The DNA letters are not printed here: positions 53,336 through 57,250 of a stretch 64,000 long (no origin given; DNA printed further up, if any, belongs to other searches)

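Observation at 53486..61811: Twin giant zinc-ribbon/nucleotide-cyclase/STAND-ATPase/helical-repeat proteins bracketing an F420-type oxidoreductase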

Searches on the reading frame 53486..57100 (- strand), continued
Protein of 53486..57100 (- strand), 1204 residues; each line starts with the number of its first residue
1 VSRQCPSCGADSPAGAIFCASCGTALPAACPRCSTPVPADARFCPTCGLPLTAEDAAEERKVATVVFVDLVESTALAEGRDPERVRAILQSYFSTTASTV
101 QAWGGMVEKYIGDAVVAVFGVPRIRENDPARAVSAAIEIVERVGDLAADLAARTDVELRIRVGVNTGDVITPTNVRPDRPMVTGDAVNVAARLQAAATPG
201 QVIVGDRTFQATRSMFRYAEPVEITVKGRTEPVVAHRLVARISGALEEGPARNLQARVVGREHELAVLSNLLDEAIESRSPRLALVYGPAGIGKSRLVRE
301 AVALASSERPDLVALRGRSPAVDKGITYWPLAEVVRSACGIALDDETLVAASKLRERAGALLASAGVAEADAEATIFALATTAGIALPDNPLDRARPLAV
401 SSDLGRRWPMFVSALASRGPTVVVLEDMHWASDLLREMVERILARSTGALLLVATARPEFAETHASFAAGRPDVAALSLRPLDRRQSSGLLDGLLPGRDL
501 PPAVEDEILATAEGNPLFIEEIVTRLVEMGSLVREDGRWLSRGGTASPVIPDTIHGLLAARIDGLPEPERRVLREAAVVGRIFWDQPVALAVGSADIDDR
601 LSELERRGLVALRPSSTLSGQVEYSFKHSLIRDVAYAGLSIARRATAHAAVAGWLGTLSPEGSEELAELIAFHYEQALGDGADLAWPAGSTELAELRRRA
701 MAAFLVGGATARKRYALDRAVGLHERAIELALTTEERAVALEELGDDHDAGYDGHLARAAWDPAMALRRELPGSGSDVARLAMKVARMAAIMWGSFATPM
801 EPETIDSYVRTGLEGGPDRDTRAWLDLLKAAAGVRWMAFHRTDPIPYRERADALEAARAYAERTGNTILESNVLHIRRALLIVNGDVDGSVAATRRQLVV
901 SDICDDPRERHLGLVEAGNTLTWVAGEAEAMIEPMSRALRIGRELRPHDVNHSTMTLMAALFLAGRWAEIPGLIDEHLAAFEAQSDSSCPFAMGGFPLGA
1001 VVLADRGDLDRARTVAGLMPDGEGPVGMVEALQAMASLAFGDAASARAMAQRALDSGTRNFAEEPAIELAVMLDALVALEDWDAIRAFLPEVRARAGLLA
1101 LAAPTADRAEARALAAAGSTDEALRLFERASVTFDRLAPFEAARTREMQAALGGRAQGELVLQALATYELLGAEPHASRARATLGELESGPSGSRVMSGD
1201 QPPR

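Call 20: find_homologous_proteins(query=window:53486-57100:-, max_evalue=1e-10)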
Query window:53486-57100:- (1204 aa): 6318 proteins with E <= 1e-10 among 8000 candidates; the best 120 are listed.
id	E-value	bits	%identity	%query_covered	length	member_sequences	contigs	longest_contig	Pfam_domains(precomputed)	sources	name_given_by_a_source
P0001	0.0e+0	2597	100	100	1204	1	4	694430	PF13240.12,PF12773.14,PF24463.2,PF00211.26,PF13248.12,PF13191.13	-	-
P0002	0.0e+0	1896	74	98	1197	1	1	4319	PF13240.12,PF12773.14,PF00211.26,PF13248.12,PF13191.13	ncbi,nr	ncbi:MAG TPA: adenylate/guanylate cyclase domain-containing protein [Patescibacteria group bacterium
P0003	0.0e+0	1816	72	98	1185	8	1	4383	PF13240.12,PF12773.14,PF24463.2,PF00211.26,PF13248.12,PF13191.13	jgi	-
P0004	0.0e+0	1803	75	94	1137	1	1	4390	PF00211.26,PF13191.13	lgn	-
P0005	0.0e+0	1759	72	94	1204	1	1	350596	PF13240.12,PF12773.14,PF24463.2,PF00211.26,PF13191.13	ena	-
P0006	0.0e+0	1648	73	89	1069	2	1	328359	PF00211.26,PF13191.13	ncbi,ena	-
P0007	0.0e+0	1603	71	88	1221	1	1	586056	PF00211.26,PF13191.13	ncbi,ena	-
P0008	0.0e+0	1584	63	98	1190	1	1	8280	PF13240.12,PF12773.14,PF00211.26,PF01637.25,PF13248.12,PF13191.13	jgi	jgi:class 3 adenylate cyclase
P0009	0.0e+0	1583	66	96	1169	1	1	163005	PF13240.12,PF00211.26,PF13248.12,PF13191.13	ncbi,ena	-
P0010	0.0e+0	1581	63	98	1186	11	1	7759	PF13240.12,PF12773.14,PF00211.26,PF13248.12,PF13191.13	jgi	jgi:class 3 adenylate cyclase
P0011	0.0e+0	1571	62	99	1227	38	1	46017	PF13240.12,PF12773.14,PF24463.2,PF00211.26,PF13248.12,PF13191.13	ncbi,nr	ncbi:MAG: zinc-ribbon domain-containing protein [Chloroflexi bacterium]|nr:MAG: zinc-ribbon domain-c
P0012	0.0e+0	1571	63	98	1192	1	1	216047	PF12773.14,PF00211.26,PF13191.13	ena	-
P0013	0.0e+0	1563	61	99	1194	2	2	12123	PF13240.12,PF12773.14,PF24463.2,PF00211.26,PF13248.12,PF13191.13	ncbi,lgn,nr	ncbi:MAG: AAA family ATPase [Chloroflexota bacterium]|nr:AAA family ATPase [Chloroflexota bacterium]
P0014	0.0e+0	1553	62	98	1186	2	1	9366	PF13240.12,PF12773.14,PF00211.26,PF13248.12,PF13191.13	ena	-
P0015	0.0e+0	1545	63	98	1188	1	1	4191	PF13240.12,PF12773.14,PF24463.2,PF00211.26,PF13248.12,PF13191.13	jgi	jgi:class 3 adenylate cyclase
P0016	0.0e+0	1544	63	98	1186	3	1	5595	PF13240.12,PF12773.14,PF24463.2,PF00211.26,PF13248.12,PF13191.13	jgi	jgi:class 3 adenylate cyclase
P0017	0.0e+0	1541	61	98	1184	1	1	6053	PF13240.12,PF12773.14,PF00211.26,PF13248.12,PF13191.13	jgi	jgi:class 3 adenylate cyclase/tetratricopeptide (TPR) repeat protein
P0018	0.0e+0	1529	61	98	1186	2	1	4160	PF13240.12,PF12773.14,PF00211.26,PF13248.12,PF13191.13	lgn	-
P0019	0.0e+0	1526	61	99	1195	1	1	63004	PF13240.12,PF12773.14,PF24463.2,PF13401.13,PF00211.26,PF13248.12,PF13191.13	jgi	jgi:class 3 adenylate cyclase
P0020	0.0e+0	1523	62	98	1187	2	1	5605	PF13240.12,PF12773.14,PF24463.2,PF00211.26,PF13248.12,PF13191.13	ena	-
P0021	0.0e+0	1523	61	100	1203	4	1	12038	PF13240.12,PF12773.14,PF00211.26,PF13248.12,PF13191.13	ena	-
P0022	0.0e+0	1514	61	98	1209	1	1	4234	PF13240.12,PF12773.14,PF24463.2,PF00211.26,PF13248.12,PF13191.13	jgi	jgi:class 3 adenylate cyclase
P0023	0.0e+0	1513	62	95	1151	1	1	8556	PF00211.26,PF13191.13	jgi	jgi:class 3 adenylate cyclase/tetratricopeptide (TPR) repeat protein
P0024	0.0e+0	1512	62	98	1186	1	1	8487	PF13240.12,PF12773.14,PF24463.2,PF00211.26,PF13248.12,PF13191.13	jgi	jgi:class 3 adenylate cyclase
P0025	0.0e+0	1511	61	95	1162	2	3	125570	PF13240.12,PF12773.14,PF24463.2,PF00211.26,PF24460.2,PF13248.12,PF13191.13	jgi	jgi:class 3 adenylate cyclase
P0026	0.0e+0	1507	64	93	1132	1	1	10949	PF00211.26,PF13191.13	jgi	jgi:class 3 adenylate cyclase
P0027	0.0e+0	1505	60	99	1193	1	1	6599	PF13240.12,PF12773.14,PF00211.26,PF13248.12,PF13191.13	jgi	jgi:class 3 adenylate cyclase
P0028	0.0e+0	1498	62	96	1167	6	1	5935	PF13240.12,PF13401.13,PF00211.26,PF13191.13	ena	-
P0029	0.0e+0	1495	59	98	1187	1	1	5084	PF13240.12,PF12773.14,PF24463.2,PF00211.26,PF13248.12,PF13191.13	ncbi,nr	ncbi:MAG: zinc-ribbon domain-containing protein [Chloroflexi bacterium]|nr:MAG: zinc-ribbon domain-c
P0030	0.0e+0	1494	60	98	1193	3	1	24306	PF13240.12,PF12773.14,PF00211.26,PF13248.12,PF13191.13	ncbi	ncbi:MAG: AAA family ATPase [Candidatus Limnocylindrales bacterium]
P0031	0.0e+0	1491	60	98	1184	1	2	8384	PF13240.12,PF12773.14,PF24463.2,PF00211.26,PF13248.12,PF13191.13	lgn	-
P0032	0.0e+0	1474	59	98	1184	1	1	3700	PF13240.12,PF12773.14,PF24463.2,PF13401.13,PF00211.26,PF13248.12,PF25199.2,PF13191.13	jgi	-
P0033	0.0e+0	1472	59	98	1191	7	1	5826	PF13240.12,PF12773.14,PF24463.2,PF00211.26,PF13191.13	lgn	-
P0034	0.0e+0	1465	75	75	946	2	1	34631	PF00211.26,PF13191.13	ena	-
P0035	0.0e+0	1462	63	93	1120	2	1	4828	PF00211.26,PF13191.13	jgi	jgi:class 3 adenylate cyclase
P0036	0.0e+0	1453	61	92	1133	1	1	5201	PF13240.12,PF12773.14,PF24463.2,PF00211.26,PF13248.12,PF13191.13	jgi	jgi:class 3 adenylate cyclase/tetratricopeptide (TPR) repeat protein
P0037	0.0e+0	1452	62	93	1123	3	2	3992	PF00211.26,PF13191.13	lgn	-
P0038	0.0e+0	1449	62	93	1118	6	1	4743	PF00211.26,PF13191.13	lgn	-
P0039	0.0e+0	1445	61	92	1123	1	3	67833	PF13240.12,PF12773.14,PF24463.2,PF00211.26,PF01637.25,PF24460.2,PF13248.12,PF13191.13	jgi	jgi:class 3 adenylate cyclase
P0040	0.0e+0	1440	58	98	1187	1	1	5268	PF13240.12,PF12773.14,PF24463.2,PF00211.26,PF13248.12,PF13191.13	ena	-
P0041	0.0e+0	1438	58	98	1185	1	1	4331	PF13240.12,PF12773.14,PF00211.26,PF13248.12,PF13191.13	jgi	jgi:class 3 adenylate cyclase/tetratricopeptide (TPR) repeat protein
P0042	0.0e+0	1435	58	98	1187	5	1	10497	PF13240.12,PF12773.14,PF24463.2,PF00211.26,PF13248.12,PF13191.13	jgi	jgi:class 3 adenylate cyclase/tetratricopeptide (TPR) repeat protein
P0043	0.0e+0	1432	57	98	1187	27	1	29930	PF13240.12,PF12773.14,PF24463.2,PF00211.26,PF13248.12,PF13191.13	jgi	jgi:class 3 adenylate cyclase/tetratricopeptide (TPR) repeat protein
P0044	0.0e+0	1429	59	98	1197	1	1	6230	PF13240.12,PF12773.14,PF24463.2,PF00211.26,PF13248.12,PF13191.13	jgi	jgi:class 3 adenylate cyclase/tetratricopeptide (TPR) repeat protein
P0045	0.0e+0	1415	60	98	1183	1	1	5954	PF13240.12,PF12773.14,PF24463.2,PF13401.13,PF00211.26,PF13248.12,PF13191.13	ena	-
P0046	0.0e+0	1409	65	69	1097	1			PF13240.12,PF12773.14,PF24463.2,PF13401.13,PF00211.26,PF13248.12,PF13191.13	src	-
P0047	0.0e+0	1401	58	94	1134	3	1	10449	PF00211.26,PF13191.13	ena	-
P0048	0.0e+0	1398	59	99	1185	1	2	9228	PF13240.12,PF12773.14,PF24463.2,PF13401.13,PF00211.26,PF13248.12,PF13191.13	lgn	-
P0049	0.0e+0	1344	60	87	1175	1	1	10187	PF13240.12,PF12773.14,PF00211.26,PF13248.12,PF13191.13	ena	-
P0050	0.0e+0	1291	58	93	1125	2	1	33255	PF00211.26,PF13191.13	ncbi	-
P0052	0.0e+0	1215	53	94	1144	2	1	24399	PF00211.26,PF13191.13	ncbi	-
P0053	0.0e+0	1205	52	98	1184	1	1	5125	PF13240.12,PF12773.14,PF24463.2,PF00211.26,PF24460.2,PF13248.12,PF13191.13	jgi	jgi:class 3 adenylate cyclase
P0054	0.0e+0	1175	53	94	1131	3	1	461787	PF00211.26,PF13191.13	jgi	-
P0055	0.0e+0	1130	66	66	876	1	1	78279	PF13401.13,PF00211.26,PF13191.13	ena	-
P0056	0.0e+0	1089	49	98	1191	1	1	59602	PF13240.12,PF12773.14,PF24463.2,PF13401.13,PF00211.26,PF13248.12,PF13191.13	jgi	jgi:class 3 adenylate cyclase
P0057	0.0e+0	1067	62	66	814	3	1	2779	PF13240.12,PF12773.14,PF24463.2,PF00211.26,PF13248.12,PF13191.13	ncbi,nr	ncbi:MAG TPA: adenylate/guanylate cyclase domain-containing protein, partial [Candidatus Binatia bac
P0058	0.0e+0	1045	49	98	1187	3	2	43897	PF13240.12,PF12773.14,PF00211.26,PF01637.25,PF13248.12,PF13191.13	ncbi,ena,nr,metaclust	ncbi:MAG: hypothetical protein A2X23_09910 [Chloroflexi bacterium GWC2_73_18]|nr:MAG: hypothetical p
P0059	0.0e+0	1044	47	96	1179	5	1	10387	PF17874.8,PF00211.26,PF24460.2,PF13191.13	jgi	jgi:class 3 adenylate cyclase/tetratricopeptide (TPR) repeat protein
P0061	0.0e+0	1017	46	98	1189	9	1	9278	PF13240.12,PF12773.14,PF13401.13,PF00211.26,PF13248.12,PF13191.13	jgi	jgi:class 3 adenylate cyclase/tetratricopeptide (TPR) repeat protein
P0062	0.0e+0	1016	46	96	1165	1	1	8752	PF17874.8,PF00211.26,PF13191.13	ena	-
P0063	9.7e-297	1006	46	96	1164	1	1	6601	PF13240.12,PF00211.26,PF13191.13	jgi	jgi:class 3 adenylate cyclase/tetratricopeptide (TPR) repeat protein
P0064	3.8e-295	1000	45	96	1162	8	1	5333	PF13240.12,PF24463.2,PF00211.26,PF13191.13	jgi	jgi:class 3 adenylate cyclase/tetratricopeptide (TPR) repeat protein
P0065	1.6e-293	995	45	96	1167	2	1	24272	PF00211.26,PF13191.13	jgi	jgi:class 3 adenylate cyclase/tetratricopeptide (TPR) repeat protein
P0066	1.8e-292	991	45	98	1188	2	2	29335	PF13240.12,PF12773.14,PF17032.11,PF24463.2,PF00211.26,PF13248.12,PF13191.13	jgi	jgi:class 3 adenylate cyclase/tetratricopeptide (TPR) repeat protein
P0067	2.6e-291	988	45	96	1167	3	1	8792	PF13424.13,PF00211.26,PF13191.13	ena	-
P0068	6.9e-291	986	46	98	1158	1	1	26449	PF13240.12,PF24463.2,PF00211.26,PF13191.13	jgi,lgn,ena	-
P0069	1.1e-290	986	45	96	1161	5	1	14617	PF13240.12,PF00211.26,PF13191.13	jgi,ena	-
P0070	1.5e-290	985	46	96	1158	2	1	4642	PF13240.12,PF00211.26,PF13191.13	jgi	jgi:class 3 adenylate cyclase/tetratricopeptide (TPR) repeat protein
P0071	5.7e-290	983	47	93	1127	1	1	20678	PF00211.26,PF13191.13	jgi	jgi:class 3 adenylate cyclase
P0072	4.9e-289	980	44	98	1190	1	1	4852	PF13240.12,PF12773.14,PF00211.26,PF13248.12,PF13191.13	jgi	jgi:class 3 adenylate cyclase/tetratricopeptide (TPR) repeat protein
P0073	1.2e-287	975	45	96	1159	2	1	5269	PF13240.12,PF24463.2,PF00211.26,PF13191.13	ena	-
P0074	1.4e-287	975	44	97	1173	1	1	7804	PF13240.12,PF13401.13,PF00211.26,PF13191.13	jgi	jgi:class 3 adenylate cyclase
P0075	2.6e-287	974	45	98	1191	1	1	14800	PF13240.12,PF12773.14,PF20703.4,PF00211.26,PF13248.12,PF13191.13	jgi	jgi:class 3 adenylate cyclase/tetratricopeptide (TPR) repeat protein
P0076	3.4e-287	974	45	97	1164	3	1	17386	PF13401.13,PF00211.26,PF13191.13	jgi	jgi:class 3 adenylate cyclase/tetratricopeptide (TPR) repeat protein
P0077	4.2e-287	974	45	96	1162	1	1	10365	PF13240.12,PF13424.13,PF00211.26,PF13191.13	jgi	jgi:class 3 adenylate cyclase/tetratricopeptide (TPR) repeat protein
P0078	1.1e-286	972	45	96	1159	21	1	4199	PF13240.12,PF24463.2,PF00211.26,PF13191.13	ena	-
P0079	3.3e-286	971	45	98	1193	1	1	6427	PF13240.12,PF12773.14,PF24463.2,PF00211.26,PF13248.12,PF13191.13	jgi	jgi:class 3 adenylate cyclase/tetratricopeptide (TPR) repeat protein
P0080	4.4e-286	970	45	98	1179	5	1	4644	PF13240.12,PF12773.14,PF24463.2,PF13401.13,PF00211.26,PF13248.12,PF13191.13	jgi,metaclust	metaclust:\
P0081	1.4e-285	969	46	94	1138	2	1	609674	PF20703.4,PF00211.26,PF13191.13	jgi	jgi:class 3 adenylate cyclase/tetratricopeptide (TPR) repeat protein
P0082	1.7e-283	962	45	97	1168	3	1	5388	PF13240.12,PF13424.13,PF00211.26,PF13191.13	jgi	jgi:class 3 adenylate cyclase/tetratricopeptide (TPR) repeat protein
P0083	1.8e-283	962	44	96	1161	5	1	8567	PF13240.12,PF13401.13,PF00211.26,PF13191.13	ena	-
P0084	4.1e-283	960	45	96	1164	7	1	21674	PF13240.12,PF00211.26,PF13191.13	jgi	-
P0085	8.6e-283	959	45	97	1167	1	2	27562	PF13240.12,PF24463.2,PF13424.13,PF00211.26,PF13191.13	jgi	jgi:class 3 adenylate cyclase/tetratricopeptide (TPR) repeat protein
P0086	2.2e-281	955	45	97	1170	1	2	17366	PF13424.13,PF00211.26,PF13191.13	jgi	jgi:class 3 adenylate cyclase/tetratricopeptide (TPR) repeat protein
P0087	3.5e-281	954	44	95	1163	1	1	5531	PF13240.12,PF12773.14,PF24463.2,PF13401.13,PF00211.26,PF13248.12,PF13191.13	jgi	jgi:class 3 adenylate cyclase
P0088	4.1e-281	954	44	93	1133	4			PF13240.12,PF13401.13,PF00211.26,PF13191.13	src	-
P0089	8.3e-281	953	44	96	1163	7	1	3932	PF13240.12,PF13401.13,PF00211.26,PF13191.13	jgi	-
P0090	8.7e-281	953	44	97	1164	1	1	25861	PF13240.12,PF13401.13,PF00211.26,PF13191.13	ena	-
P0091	3.3e-280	951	44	96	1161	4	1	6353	PF13240.12,PF00211.26,PF13191.13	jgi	jgi:class 3 adenylate cyclase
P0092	9.7e-280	949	44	96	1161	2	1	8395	PF13240.12,PF00211.26,PF13191.13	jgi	jgi:class 3 adenylate cyclase/tetratricopeptide (TPR) repeat protein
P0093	1.1e-279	949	45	94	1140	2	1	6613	PF00211.26,PF13191.13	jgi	jgi:class 3 adenylate cyclase/tetratricopeptide (TPR) repeat protein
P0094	2.1e-279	948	45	98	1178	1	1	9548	PF13240.12,PF12773.14,PF00211.26,PF13248.12,PF13191.13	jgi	jgi:class 3 adenylate cyclase/tetratricopeptide (TPR) repeat protein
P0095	2.2e-279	948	44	97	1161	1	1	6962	PF13240.12,PF13401.13,PF00211.26,PF13191.13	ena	-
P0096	3.1e-279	948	45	96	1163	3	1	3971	PF13240.12,PF12773.14,PF00211.26,PF13248.12,PF13191.13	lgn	-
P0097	5.6e-279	947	44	97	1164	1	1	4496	PF13240.12,PF13401.13,PF00211.26,PF13191.13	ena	-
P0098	1.1e-278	946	65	55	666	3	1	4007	PF13240.12,PF12773.14,PF24463.2,PF00211.26,PF13248.12,PF13191.13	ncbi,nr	ncbi:MAG: AAA family ATPase, partial [Chloroflexota bacterium]|nr:AAA family ATPase [Chloroflexota b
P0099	1.2e-278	946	44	93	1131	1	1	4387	PF13401.13,PF00211.26,PF13191.13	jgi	jgi:class 3 adenylate cyclase/tetratricopeptide (TPR) repeat protein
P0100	3.4e-278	944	44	96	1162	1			PF13240.12,PF13401.13,PF00211.26,PF13191.13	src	-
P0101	1.5e-277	942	46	95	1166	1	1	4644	PF00211.26,PF13191.13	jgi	jgi:class 3 adenylate cyclase/tetratricopeptide (TPR) repeat protein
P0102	4.1e-277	941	44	97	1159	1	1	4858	PF13240.12,PF13401.13,PF00211.26,PF13191.13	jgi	-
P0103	5.7e-277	940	44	97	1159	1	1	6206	PF13240.12,PF13401.13,PF00211.26,PF13191.13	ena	-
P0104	4.1e-276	937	45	92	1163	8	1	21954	PF13240.12,PF12773.14,PF00211.26,PF13248.12,PF13191.13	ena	-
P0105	1.2e-275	936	47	94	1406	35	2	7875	PF03704.24,PF00486.35,PF00211.26,PF13191.13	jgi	jgi:class 3 adenylate cyclase/DNA-binding winged helix-turn-helix (wHTH) protein/tetratricopeptide (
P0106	1.4e-275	936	45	95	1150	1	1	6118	PF00211.26,PF13191.13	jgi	jgi:class 3 adenylate cyclase/tetratricopeptide (TPR) repeat protein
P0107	1.6e-274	932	45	98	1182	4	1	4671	PF13240.12,PF12773.14,PF00211.26,PF13248.12,PF13191.13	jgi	jgi:class 3 adenylate cyclase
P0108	1.3e-273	929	46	96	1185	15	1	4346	PF00211.26,PF13191.13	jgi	jgi:class 3 adenylate cyclase/tetratricopeptide (TPR) repeat protein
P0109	2.4e-273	928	44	96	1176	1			PF13240.12,PF00211.26,PF13191.13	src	-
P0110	1.5e-272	926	45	96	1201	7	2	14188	PF13240.12,PF12773.14,PF00211.26,PF13248.12,PF13191.13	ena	-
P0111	2.7e-272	925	45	94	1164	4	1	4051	PF13240.12,PF12773.14,PF13424.13,PF00211.26,PF13248.12,PF13191.13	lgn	-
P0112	7.8e-272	923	44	96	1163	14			PF13240.12,PF00211.26,PF13191.13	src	-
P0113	2.5e-271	921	44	97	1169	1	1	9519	PF13240.12,PF12773.14,PF00211.26,PF25199.2,PF13191.13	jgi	jgi:class 3 adenylate cyclase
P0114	6.6e-271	920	46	94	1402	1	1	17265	PF03704.24,PF00486.35,PF13401.13,PF00211.26,PF13191.13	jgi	jgi:class 3 adenylate cyclase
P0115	3.1e-270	918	44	95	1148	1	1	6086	PF13401.13,PF00211.26,PF13191.13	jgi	jgi:class 3 adenylate cyclase/tetratricopeptide (TPR) repeat protein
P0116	3.7e-270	918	44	96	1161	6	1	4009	PF13240.12,PF00211.26,PF13191.13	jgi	jgi:class 3 adenylate cyclase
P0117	4.7e-270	917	45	95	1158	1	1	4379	PF00211.26,PF13191.13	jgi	jgi:class 3 adenylate cyclase/tetratricopeptide (TPR) repeat protein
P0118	1.1e-269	916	45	96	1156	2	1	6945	PF13401.13,PF00211.26,PF13191.13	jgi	jgi:class 3 adenylate cyclase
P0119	1.1e-269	916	44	94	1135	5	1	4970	PF13401.13,PF00211.26,PF13191.13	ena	-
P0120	2.8e-269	915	45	97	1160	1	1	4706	PF13240.12,PF00211.26,PF13191.13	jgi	jgi:class 3 adenylate cyclase/tetratricopeptide (TPR) repeat protein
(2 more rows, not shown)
